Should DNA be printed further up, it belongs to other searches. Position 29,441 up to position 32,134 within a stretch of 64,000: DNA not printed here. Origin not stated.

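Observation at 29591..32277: Membrane-anchored ClpA/ClpB-type double AAA+ protein with degenerate NBD1 Walker B and a possible frameshifted N-terminal extension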

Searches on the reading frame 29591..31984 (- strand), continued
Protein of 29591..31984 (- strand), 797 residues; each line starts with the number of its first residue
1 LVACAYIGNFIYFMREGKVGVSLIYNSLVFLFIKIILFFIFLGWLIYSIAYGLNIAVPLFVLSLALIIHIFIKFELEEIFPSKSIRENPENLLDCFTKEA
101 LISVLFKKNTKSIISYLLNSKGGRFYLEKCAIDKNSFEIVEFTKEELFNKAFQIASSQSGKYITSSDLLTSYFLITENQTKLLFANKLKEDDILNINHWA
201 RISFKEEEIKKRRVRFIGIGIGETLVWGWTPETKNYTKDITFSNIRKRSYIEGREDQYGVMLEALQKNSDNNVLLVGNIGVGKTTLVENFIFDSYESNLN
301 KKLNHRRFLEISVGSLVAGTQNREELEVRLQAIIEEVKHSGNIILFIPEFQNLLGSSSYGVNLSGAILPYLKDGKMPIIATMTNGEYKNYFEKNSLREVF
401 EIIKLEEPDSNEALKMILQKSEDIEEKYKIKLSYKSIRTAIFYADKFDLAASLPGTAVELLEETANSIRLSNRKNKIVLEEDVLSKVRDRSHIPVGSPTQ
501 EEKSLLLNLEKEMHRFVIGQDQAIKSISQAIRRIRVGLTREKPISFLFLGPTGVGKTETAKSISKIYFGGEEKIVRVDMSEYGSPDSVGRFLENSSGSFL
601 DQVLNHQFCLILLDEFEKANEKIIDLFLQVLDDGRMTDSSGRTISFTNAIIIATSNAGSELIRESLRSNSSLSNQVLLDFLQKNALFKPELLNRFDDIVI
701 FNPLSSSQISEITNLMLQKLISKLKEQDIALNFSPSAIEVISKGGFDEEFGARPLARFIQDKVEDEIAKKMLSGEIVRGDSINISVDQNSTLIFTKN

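Call 38: fold_search(model_id=the predicted structure, library=pdb)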
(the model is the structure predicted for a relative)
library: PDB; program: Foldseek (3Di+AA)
matches with E <= 10: 1812; with E <= 0.001: 1192
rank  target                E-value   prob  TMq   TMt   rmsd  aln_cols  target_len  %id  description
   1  9a66_A                1.3e-51  1.00  0.67  0.65  18.1       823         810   25  Integrative model of CLPC-CLPP by crosslinking MS and deep learning (released 2024-09-18)
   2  9rai_b                4.8e-46  1.00  0.63  0.65  16.9       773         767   26  Structure of the S.aureus MecA/ClpC/ClpP degradation system (released 2025-09-10)
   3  9rai_d                7.6e-46  1.00  0.62  0.64  17.0       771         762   26  Structure of the S.aureus MecA/ClpC/ClpP degradation system (released 2025-09-10)
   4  9rai_e                1.8e-45  1.00  0.63  0.64  16.9       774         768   26  Structure of the S.aureus MecA/ClpC/ClpP degradation system (released 2025-09-10)
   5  9rai_c                9.0e-45  1.00  0.63  0.63  16.1       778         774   25  Structure of the S.aureus MecA/ClpC/ClpP degradation system (released 2025-09-10)
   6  6qs6_A                1.1e-44  1.00  0.61  0.81   4.6       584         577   33  ClpB (DWB and K476C mutant) bound to casein in presence of ATPgammaS - state KC-1 (released 2019-07-03)
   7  9if4_D                1.6e-44  1.00  0.62  0.81   4.6       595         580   31  Structure of the Mycobacterium Tuberculosis ClpC1P1P2 complex bound to the activator Bz-Leu-Leu (released 2025-08-27)
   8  9gi1_b                2.3e-44  1.00  0.63  0.83   4.7       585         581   32  Structure of the S.aureus MecA/ClpC/ClpP degradation system (released 2025-08-20)
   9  9if4_C                4.4e-44  1.00  0.61  0.81   4.9       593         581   31  Structure of the Mycobacterium Tuberculosis ClpC1P1P2 complex bound to the activator Bz-Leu-Leu (released 2025-08-27)
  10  9gi1_c                9.7e-44  1.00  0.63  0.82   4.8       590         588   32  Structure of the S.aureus MecA/ClpC/ClpP degradation system (released 2025-08-20)
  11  6w6j_D                1.2e-43  1.00  0.60  0.66  22.8       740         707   27  The Mycobacterium tuberculosis ClpB disaggregase hexamer structure with a locally refined N-terminal domain in the pre (released 2021-05-26)
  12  9gi1_d                1.7e-43  1.00  0.62  0.83   4.8       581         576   32  Structure of the S.aureus MecA/ClpC/ClpP degradation system (released 2025-08-20)
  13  8a8w_D                2.0e-43  1.00  0.63  0.83   4.5       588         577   31  Mycobacterium tuberculosis ClpC1 hexamer structure bound to the natural product antibiotic Ecumycin (class 1) (released 2022-10-26)
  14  8a8u_D                2.0e-43  1.00  0.62  0.83   4.6       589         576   31  Mycobacterium tuberculosis ClpC1 hexamer structure (released 2022-10-26)
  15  8a8u_B                2.1e-43  1.00  0.62  0.84   4.6       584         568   31  Mycobacterium tuberculosis ClpC1 hexamer structure (released 2022-10-26)
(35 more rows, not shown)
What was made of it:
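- On Clp/Hsp100 class I (two-ring) AAA+ superfamily: Foldseek E 1e-44 to 1e-51, target-normalised TM-score about 0.8 (call 38).
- Closest known: ClpA. Same: Same protomer fold (call 38).
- Closest known: ClpC / ClpB. Same: These are the best Foldseek hits (call 38).
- The best Foldseek matches are ClpC, ClpB and ClpA protomers, with target-normalised TM-score about 0.8 (call 38).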

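Call 43: predict_structure(alignment_id=A3)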
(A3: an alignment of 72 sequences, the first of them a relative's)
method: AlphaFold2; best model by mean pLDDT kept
length: 818 residues; sequences in the alignment: 72
mean_pLDDT: 87.5   pTM: 0.79
mean pLDDT of the five models: 87.5, 86.8, 85.6, 85.5, 80.8
residues with pLDDT >= 90: 543; 70-90: 161; 50-70: 99; < 50: 15
segments of 3 or more residues with pLDDT < 50: 42-51
pLDDT, mean of each block of 10 residues (from residue 1): 57 65 57 54 43 58 75 78 73 65 63 70 76 93 96 98 96 87 93 96 96 95 75 60 66 91 88 94 95 92 94 91 92 88 90 86 91 78 88 93 90 93 93 95 97 97 92 97 97 97 91 94 96 93 91 84 95 96 94 96 88 87 94 96 94 88 94 95 94 95 95 95 95 96 96 96 94 95 96 96 94 92
secondary structure, 60 per line:
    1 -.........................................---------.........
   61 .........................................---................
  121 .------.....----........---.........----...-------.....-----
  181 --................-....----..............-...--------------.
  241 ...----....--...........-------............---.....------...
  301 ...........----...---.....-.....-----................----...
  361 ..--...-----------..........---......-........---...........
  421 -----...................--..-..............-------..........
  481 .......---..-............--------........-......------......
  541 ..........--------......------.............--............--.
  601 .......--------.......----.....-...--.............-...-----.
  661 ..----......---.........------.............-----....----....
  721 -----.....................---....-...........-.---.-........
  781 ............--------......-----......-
elements in order (helices of 4 or more, strands of 3 or more residues): H2-42 H52-101 H105-121 H128-132 H137-144 H148-156 H171-175 H183-198 H200-203 H208-221 H240-243 H248-251 E254-256 H257-264 H272-283 E287-291 H298-311 E322-326 H328-332 H338-353 E358-362 H379-388 E392-397 H399-406 H410-415 E416-420 H426-444 H450-463 H471-487 H494-505 H514-521 H523-528 H535-550 E559-564 H571-583 E589-593 H594-597 H600-607 H616-622 E627-631 H638-650 E652-654 E660-662 E667-672 H676-684 H691-703 H709-712 E717-720 H726-746 E750-753 H755-765 H773-792 E801-806 E812-817
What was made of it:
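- The AlphaFold2 model of a natural fusion gives low confidence (pLDDT 43-78) for the small-protein domain, so its fold and topology are unresolved (call 43).
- Tried and rejected: That part has pLDDT 43-78 and implausibly long helices, so it is unusable (call 43).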

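Call 45: find_encoding_contigs(protein=P0001, flank=3000, max_places=3)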
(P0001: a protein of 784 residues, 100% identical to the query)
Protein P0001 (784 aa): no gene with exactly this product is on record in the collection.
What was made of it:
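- Tried and rejected: An exact look-up of the protein's contig found it not on record (call 45).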

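Call 46: list_cluster_members(proteins=[P0001, P0121, P0109, P0078])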
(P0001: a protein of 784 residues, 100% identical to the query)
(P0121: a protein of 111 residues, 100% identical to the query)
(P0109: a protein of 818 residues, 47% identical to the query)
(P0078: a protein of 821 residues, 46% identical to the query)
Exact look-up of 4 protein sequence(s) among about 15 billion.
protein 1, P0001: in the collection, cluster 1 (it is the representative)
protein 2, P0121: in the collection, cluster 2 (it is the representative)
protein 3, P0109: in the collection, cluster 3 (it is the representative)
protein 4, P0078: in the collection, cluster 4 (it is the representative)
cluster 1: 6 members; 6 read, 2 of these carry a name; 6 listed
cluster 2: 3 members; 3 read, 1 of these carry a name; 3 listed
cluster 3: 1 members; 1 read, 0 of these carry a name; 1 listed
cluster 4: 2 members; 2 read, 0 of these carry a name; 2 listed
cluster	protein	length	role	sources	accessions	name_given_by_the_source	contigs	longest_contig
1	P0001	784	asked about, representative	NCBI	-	-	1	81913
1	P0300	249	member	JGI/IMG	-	ATP-dependent Clp protease ATP-binding subunit ClpA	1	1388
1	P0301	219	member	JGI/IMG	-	ATP-dependent Clp protease ATP-binding subunit ClpB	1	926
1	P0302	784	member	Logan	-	-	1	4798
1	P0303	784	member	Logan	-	-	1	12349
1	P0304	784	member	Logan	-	-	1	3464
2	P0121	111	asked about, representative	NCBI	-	-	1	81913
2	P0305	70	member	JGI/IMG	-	hypothetical protein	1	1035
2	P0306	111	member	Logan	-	-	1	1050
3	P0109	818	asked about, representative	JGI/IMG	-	-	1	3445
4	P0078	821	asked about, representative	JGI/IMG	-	-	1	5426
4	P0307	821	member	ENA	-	-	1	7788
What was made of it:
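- Independent assemblies carry the same two proteins (call 46). Independent assemblies give the same two lengths (call 46).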

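Call 56: search_protein_families(library=padloc, proteins=[window:29591-31945:-], max_evalue=0.001)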
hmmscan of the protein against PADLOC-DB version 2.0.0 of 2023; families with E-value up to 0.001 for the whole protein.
window:29591-31945:- (784 aa): 5 families
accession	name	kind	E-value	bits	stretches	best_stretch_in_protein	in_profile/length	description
PDLC03838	DolB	-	2.5e-38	130.3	2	371-647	11-281/375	-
PDLC04606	PDC-M37B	-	3.5e-29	100.2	1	486-716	128-345/390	-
PDLC04605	PDC-M37B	-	1e-21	75.6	1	454-757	229-514/518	-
PDLC04140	mad8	-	6.1e-07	27.3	0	534-585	31-100/314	mads_8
PDLC01993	RtcR--CARF_AAA_HTH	-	0.00037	17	0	235-297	179-240/523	-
